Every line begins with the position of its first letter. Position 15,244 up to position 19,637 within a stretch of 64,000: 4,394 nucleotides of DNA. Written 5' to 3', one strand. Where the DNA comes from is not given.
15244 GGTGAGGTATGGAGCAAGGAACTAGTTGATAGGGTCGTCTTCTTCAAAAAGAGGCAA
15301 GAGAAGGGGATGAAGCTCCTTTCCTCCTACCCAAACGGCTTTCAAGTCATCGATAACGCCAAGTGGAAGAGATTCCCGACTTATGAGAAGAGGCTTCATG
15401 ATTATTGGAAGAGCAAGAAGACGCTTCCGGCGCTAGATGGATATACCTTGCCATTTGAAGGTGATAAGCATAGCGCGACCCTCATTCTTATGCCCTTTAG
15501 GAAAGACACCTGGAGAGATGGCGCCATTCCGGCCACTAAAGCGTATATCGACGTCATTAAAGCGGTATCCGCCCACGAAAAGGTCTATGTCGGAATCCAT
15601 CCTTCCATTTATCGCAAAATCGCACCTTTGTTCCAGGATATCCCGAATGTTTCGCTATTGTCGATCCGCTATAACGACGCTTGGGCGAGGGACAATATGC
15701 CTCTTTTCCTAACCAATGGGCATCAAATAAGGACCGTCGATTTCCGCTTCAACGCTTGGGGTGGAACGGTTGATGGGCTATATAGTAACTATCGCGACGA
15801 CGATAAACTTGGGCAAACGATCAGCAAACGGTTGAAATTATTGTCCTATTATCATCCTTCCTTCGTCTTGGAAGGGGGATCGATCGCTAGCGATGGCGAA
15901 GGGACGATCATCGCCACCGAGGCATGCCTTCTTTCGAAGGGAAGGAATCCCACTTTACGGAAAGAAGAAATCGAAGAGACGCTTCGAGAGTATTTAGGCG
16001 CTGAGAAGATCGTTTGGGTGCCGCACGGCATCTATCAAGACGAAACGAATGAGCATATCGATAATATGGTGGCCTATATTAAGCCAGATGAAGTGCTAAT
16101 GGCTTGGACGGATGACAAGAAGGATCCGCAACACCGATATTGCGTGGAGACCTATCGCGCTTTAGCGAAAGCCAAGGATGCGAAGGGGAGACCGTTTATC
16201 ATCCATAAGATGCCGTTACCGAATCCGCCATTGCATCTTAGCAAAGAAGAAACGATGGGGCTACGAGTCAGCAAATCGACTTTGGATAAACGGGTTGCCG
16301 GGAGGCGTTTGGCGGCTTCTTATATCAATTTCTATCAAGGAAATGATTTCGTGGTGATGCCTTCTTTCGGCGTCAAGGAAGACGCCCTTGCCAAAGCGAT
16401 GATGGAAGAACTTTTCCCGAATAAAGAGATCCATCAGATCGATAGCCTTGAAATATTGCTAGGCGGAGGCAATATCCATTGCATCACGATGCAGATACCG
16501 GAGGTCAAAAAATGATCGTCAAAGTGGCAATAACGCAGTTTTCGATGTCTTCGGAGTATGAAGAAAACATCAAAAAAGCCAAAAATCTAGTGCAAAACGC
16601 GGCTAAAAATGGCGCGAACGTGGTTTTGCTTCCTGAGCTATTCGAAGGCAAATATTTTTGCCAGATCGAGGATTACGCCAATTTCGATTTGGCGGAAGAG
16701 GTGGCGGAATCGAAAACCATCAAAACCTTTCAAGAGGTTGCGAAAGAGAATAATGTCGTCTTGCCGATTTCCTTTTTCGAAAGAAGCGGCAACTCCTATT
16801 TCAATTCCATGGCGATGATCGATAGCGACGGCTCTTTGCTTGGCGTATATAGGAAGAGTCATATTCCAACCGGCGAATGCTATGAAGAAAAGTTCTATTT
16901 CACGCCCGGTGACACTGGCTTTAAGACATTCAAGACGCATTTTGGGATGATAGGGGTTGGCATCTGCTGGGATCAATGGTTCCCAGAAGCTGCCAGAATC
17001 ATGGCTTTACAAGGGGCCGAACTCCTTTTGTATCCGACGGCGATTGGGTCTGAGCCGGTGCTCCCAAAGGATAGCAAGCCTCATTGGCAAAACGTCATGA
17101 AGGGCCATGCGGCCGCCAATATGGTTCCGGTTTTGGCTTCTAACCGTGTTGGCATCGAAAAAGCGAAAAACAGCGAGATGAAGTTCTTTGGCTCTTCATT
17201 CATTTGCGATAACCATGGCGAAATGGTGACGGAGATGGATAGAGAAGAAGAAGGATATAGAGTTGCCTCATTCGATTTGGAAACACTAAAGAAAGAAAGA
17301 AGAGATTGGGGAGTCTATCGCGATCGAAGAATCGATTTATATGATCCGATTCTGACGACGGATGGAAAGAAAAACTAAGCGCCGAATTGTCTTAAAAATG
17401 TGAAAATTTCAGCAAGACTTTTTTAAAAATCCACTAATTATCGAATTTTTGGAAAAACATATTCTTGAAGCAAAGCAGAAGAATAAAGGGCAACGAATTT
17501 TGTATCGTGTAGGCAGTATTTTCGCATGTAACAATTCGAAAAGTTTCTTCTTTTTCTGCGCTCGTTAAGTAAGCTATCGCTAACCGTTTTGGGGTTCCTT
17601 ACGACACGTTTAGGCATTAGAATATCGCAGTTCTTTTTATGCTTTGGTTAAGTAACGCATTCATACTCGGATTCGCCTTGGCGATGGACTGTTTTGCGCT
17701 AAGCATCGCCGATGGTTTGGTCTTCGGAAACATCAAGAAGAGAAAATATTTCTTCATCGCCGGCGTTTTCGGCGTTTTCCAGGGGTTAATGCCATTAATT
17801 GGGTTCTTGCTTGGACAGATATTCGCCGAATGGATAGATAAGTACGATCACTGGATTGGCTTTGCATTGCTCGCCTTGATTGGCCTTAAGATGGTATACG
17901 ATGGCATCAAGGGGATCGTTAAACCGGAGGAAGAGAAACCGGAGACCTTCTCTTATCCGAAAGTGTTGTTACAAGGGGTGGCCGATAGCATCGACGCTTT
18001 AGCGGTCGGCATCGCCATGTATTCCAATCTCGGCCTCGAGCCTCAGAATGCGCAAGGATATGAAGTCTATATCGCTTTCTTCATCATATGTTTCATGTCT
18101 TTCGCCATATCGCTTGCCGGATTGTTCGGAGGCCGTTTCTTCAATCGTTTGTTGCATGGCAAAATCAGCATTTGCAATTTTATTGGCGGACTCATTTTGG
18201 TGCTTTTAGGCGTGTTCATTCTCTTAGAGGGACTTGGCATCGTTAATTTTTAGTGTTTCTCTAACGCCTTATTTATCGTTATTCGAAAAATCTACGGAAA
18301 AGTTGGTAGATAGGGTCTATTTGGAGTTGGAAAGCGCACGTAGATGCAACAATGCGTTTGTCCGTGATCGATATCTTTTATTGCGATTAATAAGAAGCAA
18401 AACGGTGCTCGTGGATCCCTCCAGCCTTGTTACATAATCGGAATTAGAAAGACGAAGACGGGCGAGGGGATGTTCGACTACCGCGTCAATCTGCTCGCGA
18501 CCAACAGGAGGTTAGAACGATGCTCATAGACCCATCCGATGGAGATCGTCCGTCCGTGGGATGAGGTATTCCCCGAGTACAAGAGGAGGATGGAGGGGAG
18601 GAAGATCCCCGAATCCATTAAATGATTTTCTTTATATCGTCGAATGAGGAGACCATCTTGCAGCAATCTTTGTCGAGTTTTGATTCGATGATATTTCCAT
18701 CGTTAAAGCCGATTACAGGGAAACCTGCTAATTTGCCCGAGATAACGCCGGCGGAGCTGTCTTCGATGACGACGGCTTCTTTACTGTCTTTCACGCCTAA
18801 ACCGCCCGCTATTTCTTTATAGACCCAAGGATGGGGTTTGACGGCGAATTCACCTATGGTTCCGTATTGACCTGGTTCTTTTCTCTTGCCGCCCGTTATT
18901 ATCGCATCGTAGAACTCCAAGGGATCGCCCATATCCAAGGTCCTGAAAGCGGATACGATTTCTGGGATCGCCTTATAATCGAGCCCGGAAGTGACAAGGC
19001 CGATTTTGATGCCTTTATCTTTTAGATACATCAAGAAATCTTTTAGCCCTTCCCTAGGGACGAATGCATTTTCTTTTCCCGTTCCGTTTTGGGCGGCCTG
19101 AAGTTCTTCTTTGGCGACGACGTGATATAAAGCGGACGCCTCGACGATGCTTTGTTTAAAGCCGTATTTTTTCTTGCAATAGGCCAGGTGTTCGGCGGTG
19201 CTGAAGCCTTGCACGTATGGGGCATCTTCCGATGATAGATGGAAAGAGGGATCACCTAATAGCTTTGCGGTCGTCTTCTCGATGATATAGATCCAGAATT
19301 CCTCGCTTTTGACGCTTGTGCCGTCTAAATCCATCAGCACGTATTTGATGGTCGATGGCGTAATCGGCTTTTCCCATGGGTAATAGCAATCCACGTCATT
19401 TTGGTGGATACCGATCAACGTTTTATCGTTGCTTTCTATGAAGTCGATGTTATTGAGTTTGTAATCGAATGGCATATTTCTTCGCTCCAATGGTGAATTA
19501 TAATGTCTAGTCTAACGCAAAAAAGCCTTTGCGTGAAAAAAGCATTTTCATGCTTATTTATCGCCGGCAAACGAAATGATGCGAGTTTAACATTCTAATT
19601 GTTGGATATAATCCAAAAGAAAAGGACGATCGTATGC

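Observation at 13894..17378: Arginine decarboxylase fused in-frame to agmatine deiminase, followed by translationally coupled N-carbamoylputrescine amidase: a compact two-gene agmatine-to-putrescine route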

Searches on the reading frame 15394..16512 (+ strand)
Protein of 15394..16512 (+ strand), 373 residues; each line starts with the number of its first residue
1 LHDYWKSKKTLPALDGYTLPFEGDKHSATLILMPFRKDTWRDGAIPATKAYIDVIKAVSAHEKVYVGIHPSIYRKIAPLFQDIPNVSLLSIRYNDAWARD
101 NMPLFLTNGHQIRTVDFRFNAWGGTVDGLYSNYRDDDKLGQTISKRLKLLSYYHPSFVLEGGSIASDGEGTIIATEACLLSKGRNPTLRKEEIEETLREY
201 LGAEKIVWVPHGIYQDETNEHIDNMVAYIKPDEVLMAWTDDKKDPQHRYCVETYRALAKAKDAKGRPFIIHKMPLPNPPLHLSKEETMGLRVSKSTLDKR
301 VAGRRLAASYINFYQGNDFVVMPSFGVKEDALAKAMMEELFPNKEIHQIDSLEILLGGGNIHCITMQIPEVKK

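Call 17: search_solved_structures(query=window:15394-16512:+, max_evalue=1e-60, show_alignments=5)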
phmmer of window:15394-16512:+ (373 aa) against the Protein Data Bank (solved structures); distinct sequences matched with E-value up to 1e-60: 5.
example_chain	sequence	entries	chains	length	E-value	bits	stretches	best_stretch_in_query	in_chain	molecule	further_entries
2ewo_A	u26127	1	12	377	1.7e-85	290.8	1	7-370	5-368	Putative agmatine deiminase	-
1vkp_A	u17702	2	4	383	3.7e-84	286.5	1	9-369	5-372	AGMATINE IMINOHYDROLASE | Agmatine deiminase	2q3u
3h7c_X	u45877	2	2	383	3.8e-84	286.4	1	9-369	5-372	Agmatine deiminase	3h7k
2jer_A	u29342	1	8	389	1e-80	275.2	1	11-370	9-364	AGMATINE DEIMINASE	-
6nib_A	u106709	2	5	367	3.1e-80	273.5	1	15-370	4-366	Porphyromonas-type peptidyl-arginine deiminase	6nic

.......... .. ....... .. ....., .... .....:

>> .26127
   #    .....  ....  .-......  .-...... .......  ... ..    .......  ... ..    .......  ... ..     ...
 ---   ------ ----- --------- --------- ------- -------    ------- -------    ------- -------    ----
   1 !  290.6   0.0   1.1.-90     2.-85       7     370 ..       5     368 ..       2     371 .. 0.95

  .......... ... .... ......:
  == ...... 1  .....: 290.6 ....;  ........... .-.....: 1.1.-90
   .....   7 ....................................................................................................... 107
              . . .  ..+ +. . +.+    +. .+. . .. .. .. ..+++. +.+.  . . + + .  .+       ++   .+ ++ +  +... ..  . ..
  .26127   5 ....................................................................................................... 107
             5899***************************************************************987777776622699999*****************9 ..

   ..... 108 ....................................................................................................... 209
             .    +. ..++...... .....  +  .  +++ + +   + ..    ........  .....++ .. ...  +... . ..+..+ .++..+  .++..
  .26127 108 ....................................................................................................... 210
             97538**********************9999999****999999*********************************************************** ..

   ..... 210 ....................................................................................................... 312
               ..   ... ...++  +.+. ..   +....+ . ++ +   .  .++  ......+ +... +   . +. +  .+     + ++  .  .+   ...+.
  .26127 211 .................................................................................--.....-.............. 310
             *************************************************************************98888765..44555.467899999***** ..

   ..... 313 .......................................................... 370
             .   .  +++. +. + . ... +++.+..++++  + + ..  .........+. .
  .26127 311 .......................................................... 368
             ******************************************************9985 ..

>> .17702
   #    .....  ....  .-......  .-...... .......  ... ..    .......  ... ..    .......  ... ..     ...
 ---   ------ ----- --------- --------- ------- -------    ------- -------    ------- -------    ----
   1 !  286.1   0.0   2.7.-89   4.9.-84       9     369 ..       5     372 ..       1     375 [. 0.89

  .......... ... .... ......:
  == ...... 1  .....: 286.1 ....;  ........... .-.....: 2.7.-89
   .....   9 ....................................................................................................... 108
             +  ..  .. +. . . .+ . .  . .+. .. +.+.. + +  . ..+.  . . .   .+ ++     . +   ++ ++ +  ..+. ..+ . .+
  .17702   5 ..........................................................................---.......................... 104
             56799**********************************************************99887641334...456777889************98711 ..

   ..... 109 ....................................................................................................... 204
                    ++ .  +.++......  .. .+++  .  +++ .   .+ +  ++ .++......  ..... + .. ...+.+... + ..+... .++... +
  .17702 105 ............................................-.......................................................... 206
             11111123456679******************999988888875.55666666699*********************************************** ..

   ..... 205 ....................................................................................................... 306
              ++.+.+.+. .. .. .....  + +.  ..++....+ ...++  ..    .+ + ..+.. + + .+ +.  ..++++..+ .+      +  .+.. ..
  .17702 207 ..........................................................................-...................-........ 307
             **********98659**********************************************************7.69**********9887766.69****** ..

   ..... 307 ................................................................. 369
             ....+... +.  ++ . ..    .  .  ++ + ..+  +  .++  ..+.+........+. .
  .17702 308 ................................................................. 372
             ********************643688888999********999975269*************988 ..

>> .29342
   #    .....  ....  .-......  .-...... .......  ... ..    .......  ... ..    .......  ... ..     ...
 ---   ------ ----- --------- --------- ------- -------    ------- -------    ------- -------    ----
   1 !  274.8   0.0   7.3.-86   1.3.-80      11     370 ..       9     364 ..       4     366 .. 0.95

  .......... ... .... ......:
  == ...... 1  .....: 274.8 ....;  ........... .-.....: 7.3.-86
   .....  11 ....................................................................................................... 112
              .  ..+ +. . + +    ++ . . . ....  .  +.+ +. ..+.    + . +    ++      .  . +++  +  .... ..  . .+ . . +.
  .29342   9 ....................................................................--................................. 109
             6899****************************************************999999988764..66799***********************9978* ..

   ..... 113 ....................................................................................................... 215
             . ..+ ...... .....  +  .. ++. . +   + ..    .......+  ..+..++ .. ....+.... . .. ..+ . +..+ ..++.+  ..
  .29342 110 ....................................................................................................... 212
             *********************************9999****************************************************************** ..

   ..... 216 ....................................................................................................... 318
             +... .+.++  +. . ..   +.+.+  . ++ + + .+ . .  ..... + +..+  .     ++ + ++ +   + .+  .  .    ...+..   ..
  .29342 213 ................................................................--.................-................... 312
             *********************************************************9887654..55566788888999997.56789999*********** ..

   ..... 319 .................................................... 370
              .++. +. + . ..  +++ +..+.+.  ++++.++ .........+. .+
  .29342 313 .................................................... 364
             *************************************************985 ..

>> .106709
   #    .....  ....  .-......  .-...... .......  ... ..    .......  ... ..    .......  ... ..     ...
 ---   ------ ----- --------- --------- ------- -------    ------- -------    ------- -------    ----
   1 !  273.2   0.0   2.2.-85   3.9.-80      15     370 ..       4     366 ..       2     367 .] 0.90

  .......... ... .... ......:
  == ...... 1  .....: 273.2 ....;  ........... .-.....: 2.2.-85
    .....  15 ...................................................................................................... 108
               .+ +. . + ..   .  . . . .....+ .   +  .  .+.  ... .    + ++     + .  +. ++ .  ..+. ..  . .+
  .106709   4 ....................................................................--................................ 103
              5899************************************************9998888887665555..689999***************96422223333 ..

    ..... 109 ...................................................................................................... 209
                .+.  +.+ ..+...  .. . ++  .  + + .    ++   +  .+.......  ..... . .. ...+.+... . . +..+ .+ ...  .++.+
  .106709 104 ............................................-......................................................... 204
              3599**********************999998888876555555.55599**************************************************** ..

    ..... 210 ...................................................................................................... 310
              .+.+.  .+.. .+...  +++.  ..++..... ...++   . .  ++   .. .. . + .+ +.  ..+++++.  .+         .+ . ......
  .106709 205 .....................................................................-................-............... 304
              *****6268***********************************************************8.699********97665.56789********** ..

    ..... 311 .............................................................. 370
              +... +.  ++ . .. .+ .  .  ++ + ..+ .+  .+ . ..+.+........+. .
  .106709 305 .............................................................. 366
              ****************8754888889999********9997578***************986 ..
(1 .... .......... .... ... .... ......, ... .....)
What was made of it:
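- Closest known: Catabolic agmatine deiminase system. Same: The closest solved bacterial AguA structures (S. mutans 2EWO, E. faecalis 2JER) come from such systems (call 17).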

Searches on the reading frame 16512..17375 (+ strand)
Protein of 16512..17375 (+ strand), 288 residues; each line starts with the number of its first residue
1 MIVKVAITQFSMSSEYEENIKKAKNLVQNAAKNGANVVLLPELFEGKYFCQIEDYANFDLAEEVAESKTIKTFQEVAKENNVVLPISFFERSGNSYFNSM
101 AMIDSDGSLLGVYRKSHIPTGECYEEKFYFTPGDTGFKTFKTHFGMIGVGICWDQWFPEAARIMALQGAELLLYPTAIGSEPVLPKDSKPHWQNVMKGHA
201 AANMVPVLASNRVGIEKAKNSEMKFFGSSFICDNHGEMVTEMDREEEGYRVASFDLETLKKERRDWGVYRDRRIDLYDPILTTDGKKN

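Call 3: search_protein_families(library=pfam, proteins=[window:16512-17375:+], max_evalue=0.01)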
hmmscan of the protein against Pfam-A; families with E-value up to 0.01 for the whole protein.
window:16512-17375:+ (288 aa): 1 family
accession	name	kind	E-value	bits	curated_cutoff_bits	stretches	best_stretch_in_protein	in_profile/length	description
PF00795.27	CN_hydrolase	-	1.2e-57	195.7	23.2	1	4-261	1-253/256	Carbon-nitrogen hydrolase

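Call 4: search_protein_families(library=ncbifam, proteins=[window:16512-17375:+], max_evalue=0.001)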
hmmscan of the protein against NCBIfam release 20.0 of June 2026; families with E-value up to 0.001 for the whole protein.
window:16512-17375:+ (288 aa): 11 families
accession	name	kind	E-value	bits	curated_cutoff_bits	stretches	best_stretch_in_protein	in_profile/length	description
TIGR03381.1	agmatine_aguB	equivalog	2e-128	427.6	410.25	1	3-279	1-278/279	N-carbamoylputrescine amidase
NF040852.1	nitrile_Arch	equivalog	2.2e-38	131.9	500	1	3-277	1-260/262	nitrilase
NF010588.0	PRK13981.1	equivalog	1.1e-26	93.4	479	1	2-257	4-247/546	NAD+ synthase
NF033621.1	de_GSH_amidase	exception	1.3e-20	73.8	355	1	4-274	1-255/260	deaminated glutathione amidase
NF009803.0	PRK13287.1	equivalog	4.6e-16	58.5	406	1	3-268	19-271/333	formamidase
NF002730.0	PRK02628.1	equivalog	5.2e-14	51.3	473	1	5-273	15-295/677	NAD(+) synthase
TIGR04048.1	nitrile_sll0784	equivalog_domain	3.7e-12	45.8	502.6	1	2-163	2-170/301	Nit6803 family nitrilase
NF007757.0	PRK10438.1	equivalog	1.4e-11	44.1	249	1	19-271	21-249/256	amidohydrolase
TIGR00546.1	lnt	equivalog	1.6e-11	44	132.9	1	13-176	177-348/395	apolipoprotein N-acyltransferase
NF043013.1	DeGluthAmidYersProt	equivalog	3e-11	43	500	1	3-273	4-269/278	deaminated glutathione amidase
NF009802.0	PRK13286.1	equivalog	2.8e-09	36.4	427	1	7-266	22-270/345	aliphatic amidase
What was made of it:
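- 16512..17378 (+): aguB, N-carbamoylputrescine amidohydrolase (288 aa). Its ATG overlaps the fusion's TGA (ATGA at 16512-16515). Catalytic triad E42/K115/C152, plus E126. TIGR03381 427.6 bits against a cutoff of 410.25 (call 4).
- On N-carbamoylputrescine amidohydrolase (AguB/NCPAH; TIGR03381, nitrilase superfamily): 427.6 bits against a cutoff of 410.25 (call 4).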

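Call 55: search_solved_structures(query=window:16512-17375:+, max_evalue=1e-30, show_alignments=1)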
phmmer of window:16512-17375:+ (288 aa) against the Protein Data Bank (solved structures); distinct sequences matched with E-value up to 1e-30: 9.
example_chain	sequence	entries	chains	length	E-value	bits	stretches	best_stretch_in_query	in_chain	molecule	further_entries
5h8i_A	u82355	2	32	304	3.4e-100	338.2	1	4-287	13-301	N-carbamoylputrescine amidohydrolase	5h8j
5h8k_A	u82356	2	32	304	8.6e-99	333.6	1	4-287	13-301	N-carbamoylputrescine amidohydrolase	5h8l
6mg6_A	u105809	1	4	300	1.3e-64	221.4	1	7-281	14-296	Carbon-nitrogen hydrolase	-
1j31_A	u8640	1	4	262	6.8e-39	137.1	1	4-277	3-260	Hypothetical protein PH0642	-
3ivz_A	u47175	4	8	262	2.9e-38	135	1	3-277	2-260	Nitrilase | Beta ureidopropionase (Beta-alanine synthase)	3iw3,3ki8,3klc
7ovg_A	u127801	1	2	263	1.1e-37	133.1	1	3-277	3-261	CN hydrolase domain-containing protein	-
6ypa_A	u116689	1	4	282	1.4e-37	132.7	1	3-277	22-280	CN hydrolase domain-containing protein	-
2w1v_A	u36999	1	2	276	3.4e-32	115.1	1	4-278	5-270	NITRILASE HOMOLOG 2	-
2vhh_A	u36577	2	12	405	1.9e-31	112.6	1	16-278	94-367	CG3027-PA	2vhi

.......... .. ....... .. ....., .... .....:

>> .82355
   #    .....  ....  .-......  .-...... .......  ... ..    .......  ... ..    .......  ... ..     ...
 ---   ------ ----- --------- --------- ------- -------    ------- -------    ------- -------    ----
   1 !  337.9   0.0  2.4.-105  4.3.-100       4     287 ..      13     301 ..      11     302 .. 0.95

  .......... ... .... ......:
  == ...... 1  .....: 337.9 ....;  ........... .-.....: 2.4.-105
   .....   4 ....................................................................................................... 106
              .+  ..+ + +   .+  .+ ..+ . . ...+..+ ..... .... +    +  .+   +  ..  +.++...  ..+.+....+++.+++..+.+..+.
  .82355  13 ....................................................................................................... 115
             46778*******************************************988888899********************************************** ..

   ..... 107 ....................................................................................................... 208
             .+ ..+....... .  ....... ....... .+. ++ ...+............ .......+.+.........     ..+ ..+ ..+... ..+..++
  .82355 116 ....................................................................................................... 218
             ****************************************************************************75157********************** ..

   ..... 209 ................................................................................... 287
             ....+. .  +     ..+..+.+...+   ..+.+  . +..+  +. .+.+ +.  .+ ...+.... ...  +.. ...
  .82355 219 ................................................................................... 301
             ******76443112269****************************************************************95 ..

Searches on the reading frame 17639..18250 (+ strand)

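Call 3: search_protein_families(library=pfam, proteins=[window:17639-18250:+], max_evalue=0.01)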
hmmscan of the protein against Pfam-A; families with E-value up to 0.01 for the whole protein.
window:17639-18250:+ (204 aa): 1 family
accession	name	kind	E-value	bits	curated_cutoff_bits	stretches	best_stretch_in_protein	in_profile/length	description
PF02659.21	Mntp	-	1.1e-35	123.1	24.4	1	32-195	2-152/152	Putative manganese efflux pump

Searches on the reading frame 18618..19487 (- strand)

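Call 36: search_protein_families(library=pfam, proteins=[window:18618-19487:-], max_evalue=0.001)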
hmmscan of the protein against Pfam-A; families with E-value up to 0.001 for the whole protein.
window:18618-19487:- (289 aa): 2 families
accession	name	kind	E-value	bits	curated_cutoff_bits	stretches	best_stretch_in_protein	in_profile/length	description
PF13419.12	HAD_2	-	3.9e-16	60.1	23.8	1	50-260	1-177/178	Haloacid dehalogenase-like hydrolase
PF00702.32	Hydrolase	-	1.4e-12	48.8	26.4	1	47-255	1-191/191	haloacid dehalogenase-like hydrolase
